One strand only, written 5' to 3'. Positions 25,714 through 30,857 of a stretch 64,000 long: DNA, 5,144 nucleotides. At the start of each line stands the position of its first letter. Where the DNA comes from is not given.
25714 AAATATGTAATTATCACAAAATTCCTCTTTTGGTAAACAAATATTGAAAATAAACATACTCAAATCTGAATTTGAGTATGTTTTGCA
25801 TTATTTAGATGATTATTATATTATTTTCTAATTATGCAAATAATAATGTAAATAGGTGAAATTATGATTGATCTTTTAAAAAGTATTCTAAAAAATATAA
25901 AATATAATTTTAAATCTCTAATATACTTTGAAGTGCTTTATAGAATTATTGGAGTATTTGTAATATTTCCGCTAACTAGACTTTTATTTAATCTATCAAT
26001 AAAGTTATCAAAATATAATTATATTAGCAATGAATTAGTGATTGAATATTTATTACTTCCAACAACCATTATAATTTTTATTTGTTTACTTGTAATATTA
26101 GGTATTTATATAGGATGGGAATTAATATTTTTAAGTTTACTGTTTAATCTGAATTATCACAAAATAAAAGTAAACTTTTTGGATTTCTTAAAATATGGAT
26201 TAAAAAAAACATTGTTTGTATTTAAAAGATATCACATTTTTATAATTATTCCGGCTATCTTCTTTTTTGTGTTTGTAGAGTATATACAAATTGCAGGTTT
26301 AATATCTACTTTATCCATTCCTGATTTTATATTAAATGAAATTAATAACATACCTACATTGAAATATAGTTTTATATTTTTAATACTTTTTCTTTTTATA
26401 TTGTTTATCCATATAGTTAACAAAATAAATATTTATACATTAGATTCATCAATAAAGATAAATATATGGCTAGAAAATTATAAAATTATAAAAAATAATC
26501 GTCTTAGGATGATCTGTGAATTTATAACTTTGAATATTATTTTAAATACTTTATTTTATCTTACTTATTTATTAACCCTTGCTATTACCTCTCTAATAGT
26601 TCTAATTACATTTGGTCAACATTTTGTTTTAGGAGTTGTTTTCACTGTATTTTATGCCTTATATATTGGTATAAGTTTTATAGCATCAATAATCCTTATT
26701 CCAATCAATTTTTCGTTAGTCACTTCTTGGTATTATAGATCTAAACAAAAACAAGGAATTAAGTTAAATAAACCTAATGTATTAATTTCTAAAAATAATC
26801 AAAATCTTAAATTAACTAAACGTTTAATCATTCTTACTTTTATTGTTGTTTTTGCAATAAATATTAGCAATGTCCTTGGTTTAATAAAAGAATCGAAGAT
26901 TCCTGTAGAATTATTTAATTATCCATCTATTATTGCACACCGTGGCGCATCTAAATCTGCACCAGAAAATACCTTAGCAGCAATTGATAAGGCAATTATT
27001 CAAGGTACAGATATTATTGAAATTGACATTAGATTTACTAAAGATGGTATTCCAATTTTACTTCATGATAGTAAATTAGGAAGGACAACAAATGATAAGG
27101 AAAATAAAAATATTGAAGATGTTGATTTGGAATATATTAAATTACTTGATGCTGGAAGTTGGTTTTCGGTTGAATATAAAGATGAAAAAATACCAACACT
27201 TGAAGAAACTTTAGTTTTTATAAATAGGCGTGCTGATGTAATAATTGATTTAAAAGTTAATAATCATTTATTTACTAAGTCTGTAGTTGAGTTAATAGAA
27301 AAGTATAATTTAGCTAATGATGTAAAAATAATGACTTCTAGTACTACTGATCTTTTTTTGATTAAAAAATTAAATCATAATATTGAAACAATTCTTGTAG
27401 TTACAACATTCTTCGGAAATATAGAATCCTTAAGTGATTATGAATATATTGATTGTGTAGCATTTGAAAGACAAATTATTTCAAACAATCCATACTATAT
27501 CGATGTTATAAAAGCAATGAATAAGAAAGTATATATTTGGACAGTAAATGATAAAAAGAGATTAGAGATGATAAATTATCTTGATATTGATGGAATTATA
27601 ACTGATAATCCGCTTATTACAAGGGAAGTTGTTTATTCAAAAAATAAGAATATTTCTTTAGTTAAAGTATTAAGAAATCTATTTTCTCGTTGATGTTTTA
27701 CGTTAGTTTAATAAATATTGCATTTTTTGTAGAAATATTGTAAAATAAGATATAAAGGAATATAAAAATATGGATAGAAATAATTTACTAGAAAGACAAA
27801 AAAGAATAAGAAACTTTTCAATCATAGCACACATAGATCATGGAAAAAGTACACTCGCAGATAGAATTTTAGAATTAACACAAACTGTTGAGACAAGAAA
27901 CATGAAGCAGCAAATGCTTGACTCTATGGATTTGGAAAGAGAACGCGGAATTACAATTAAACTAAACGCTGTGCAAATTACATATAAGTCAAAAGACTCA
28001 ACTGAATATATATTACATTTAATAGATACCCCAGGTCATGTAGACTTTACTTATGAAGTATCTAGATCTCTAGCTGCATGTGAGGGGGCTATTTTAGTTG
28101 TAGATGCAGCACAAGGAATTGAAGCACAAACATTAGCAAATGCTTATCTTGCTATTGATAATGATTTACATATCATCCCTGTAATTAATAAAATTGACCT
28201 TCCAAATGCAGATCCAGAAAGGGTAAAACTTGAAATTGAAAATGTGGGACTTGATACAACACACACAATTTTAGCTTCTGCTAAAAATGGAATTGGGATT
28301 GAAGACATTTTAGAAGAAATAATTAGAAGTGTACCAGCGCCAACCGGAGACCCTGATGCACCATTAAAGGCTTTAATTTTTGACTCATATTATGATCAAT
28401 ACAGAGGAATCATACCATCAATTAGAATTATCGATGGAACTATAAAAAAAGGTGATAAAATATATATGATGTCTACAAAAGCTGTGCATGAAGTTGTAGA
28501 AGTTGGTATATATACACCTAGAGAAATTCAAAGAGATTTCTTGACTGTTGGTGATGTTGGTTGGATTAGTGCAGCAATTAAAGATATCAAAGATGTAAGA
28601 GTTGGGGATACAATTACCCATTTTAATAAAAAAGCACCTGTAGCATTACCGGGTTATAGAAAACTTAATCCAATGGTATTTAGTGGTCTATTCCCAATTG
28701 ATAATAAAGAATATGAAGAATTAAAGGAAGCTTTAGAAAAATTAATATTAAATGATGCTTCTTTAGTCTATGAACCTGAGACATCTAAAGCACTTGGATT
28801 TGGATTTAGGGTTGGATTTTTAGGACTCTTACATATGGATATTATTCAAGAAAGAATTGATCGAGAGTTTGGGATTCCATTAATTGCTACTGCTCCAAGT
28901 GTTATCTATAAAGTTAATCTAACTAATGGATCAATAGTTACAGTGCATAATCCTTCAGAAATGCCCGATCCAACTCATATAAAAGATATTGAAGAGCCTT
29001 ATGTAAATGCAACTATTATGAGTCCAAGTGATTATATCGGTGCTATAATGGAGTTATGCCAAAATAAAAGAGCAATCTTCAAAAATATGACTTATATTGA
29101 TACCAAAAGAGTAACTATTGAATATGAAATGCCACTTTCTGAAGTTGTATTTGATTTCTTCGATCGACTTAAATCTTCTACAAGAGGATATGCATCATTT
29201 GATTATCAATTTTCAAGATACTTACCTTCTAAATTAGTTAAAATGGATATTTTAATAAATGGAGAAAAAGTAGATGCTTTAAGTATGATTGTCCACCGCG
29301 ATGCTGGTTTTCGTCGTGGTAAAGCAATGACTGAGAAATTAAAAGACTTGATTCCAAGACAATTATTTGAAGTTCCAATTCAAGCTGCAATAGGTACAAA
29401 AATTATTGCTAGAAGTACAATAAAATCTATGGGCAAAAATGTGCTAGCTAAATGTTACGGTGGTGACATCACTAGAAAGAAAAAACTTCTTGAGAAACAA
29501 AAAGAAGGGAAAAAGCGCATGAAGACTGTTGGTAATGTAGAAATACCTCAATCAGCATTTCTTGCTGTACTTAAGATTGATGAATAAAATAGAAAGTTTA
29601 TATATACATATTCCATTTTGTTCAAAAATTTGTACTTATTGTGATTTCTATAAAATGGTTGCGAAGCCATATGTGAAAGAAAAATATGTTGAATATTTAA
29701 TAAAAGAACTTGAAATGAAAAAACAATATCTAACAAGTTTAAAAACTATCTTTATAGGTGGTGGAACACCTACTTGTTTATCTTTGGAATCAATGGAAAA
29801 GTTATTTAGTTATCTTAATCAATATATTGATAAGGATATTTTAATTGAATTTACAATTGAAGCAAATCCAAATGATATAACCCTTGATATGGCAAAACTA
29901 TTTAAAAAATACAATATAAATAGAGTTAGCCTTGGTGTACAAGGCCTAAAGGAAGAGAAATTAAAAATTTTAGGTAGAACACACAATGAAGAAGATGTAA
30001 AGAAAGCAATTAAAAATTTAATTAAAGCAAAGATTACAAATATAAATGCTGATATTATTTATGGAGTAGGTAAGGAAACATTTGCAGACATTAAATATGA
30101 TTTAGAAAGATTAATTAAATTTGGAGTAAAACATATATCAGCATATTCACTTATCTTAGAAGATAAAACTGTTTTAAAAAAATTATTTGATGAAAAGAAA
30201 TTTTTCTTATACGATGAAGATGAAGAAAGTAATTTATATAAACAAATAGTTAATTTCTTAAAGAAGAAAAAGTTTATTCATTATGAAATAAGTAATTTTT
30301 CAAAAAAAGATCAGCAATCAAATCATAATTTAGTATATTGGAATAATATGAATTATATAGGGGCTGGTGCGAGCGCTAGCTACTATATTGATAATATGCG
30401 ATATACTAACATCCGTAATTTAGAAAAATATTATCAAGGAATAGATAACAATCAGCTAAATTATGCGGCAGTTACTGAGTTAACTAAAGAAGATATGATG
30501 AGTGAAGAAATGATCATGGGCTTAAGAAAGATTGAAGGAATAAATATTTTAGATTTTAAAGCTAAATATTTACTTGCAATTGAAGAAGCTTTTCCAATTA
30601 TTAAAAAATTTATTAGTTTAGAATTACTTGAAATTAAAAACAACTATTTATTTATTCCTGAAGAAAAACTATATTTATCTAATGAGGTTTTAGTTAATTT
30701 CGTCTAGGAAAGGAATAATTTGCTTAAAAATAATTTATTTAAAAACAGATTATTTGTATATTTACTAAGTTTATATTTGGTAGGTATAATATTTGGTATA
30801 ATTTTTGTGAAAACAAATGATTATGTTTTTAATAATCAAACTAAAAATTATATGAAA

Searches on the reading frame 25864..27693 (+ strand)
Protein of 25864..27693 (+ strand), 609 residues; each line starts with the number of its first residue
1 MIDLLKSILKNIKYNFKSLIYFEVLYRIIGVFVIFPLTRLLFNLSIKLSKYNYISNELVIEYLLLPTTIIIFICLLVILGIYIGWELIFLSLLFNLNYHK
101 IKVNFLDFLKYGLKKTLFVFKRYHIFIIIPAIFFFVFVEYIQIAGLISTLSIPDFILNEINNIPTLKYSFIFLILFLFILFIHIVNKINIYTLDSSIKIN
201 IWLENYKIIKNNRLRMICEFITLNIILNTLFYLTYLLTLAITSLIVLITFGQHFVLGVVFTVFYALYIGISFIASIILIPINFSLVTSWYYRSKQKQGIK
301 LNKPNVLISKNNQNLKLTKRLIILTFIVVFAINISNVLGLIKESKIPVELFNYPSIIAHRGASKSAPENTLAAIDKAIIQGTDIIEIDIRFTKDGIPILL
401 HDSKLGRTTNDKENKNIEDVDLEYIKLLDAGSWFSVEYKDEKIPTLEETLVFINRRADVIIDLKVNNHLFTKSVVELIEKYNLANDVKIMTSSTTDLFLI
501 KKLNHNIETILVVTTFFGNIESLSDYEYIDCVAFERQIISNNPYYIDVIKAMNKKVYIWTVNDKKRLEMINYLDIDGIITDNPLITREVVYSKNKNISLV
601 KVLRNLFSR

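Call 60: search_protein_families(library=pfam, proteins=[window:25864-27693:+], max_evalue=0.001)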
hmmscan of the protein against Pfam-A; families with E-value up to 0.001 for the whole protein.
window:25864-27693:+ (609 aa): 2 families
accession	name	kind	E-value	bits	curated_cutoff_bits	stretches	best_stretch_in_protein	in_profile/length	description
PF03009.23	GDPD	-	1.3e-39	137.2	23.6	1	359-583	1-242/244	Glycerophosphoryl diester phosphodiesterase family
PF10110.14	GPDPase_memb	-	1.9e-10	40.4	29.6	1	6-330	2-317/321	Membrane domain of glycerophosphoryl diester phosphodiesterase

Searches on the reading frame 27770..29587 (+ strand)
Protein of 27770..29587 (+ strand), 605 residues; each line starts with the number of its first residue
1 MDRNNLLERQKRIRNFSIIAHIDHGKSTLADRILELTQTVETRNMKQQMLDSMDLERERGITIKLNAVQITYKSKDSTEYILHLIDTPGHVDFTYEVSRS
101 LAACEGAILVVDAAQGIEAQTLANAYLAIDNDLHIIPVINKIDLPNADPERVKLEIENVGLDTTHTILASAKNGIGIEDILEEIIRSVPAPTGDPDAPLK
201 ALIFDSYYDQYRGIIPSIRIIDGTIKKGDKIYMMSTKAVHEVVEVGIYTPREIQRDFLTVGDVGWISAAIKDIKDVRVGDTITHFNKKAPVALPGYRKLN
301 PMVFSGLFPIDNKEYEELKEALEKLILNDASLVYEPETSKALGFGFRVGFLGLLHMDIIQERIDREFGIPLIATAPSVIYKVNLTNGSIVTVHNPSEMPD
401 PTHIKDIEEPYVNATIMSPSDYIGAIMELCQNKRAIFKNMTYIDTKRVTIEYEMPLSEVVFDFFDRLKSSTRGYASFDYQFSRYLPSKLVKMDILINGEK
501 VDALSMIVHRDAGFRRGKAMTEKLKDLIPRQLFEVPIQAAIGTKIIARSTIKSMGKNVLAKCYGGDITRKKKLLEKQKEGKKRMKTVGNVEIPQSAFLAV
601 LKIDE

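Call 60: search_protein_families(library=pfam, proteins=[window:27770-29587:+], max_evalue=0.001)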
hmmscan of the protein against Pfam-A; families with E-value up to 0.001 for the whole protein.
window:27770-29587:+ (605 aa): 8 families
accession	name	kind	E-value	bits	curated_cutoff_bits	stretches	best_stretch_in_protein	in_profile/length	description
PF00009.33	GTP_EFTU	-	5.9e-55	186.2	26.5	1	11-189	1-187/188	Elongation factor Tu GTP binding domain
PF06421.17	LepA_C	-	8.2e-50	167.8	29.7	1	496-602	1-107/107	GTP-binding protein LepA C-terminus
PF00679.30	EFG_C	-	6.7e-26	90.6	27.9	1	407-493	2-87/89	Elongation factor G C-terminus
PF03144.31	GTP_EFTU_D2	-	8.4e-13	49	30.3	1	215-283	3-73/73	Elongation factor Tu domain 2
PF10662.15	PduV-EutP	-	1.2e-05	25.6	21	1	62-181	18-138/143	Ethanolamine utilisation - propanediol utilisation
PF22042.2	EF-G_D2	-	3.5e-05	24.3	27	1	198-242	1-46/84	Elongation factor G domain 2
PF14492.12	EFG_III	-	0.00019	21.8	27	1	301-370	4-70/75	Elongation Factor G, domain III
PF01926.29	MMR_HSR1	-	0.00024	21.7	21.9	0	24-141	10-113/113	50S ribosome-binding GTPase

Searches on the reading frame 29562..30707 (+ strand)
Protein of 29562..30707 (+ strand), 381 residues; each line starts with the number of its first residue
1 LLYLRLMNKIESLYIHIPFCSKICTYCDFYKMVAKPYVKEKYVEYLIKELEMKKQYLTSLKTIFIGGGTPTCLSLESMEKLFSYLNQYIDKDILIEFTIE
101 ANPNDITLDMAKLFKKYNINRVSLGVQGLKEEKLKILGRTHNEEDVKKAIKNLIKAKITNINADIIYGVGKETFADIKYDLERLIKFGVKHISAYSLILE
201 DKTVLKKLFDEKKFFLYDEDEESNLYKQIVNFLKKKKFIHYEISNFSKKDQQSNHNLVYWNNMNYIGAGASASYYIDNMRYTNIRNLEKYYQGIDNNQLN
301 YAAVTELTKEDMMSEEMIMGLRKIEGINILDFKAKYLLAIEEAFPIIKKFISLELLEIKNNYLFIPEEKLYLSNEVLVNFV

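Call 35: search_protein_families(library=pfam, proteins=[window:29562-30707:+], max_evalue=0.001)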
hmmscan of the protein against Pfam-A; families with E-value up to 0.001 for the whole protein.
window:29562-30707:+ (381 aa): 2 families
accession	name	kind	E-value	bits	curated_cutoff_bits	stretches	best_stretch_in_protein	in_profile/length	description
PF04055.27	Radical_SAM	-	3.7e-29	102.5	29.5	1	14-182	1-164/166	Radical SAM superfamily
PF06969.22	HemN_C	-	1.3e-11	44.9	24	1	307-367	1-62/67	HemN C-terminal domain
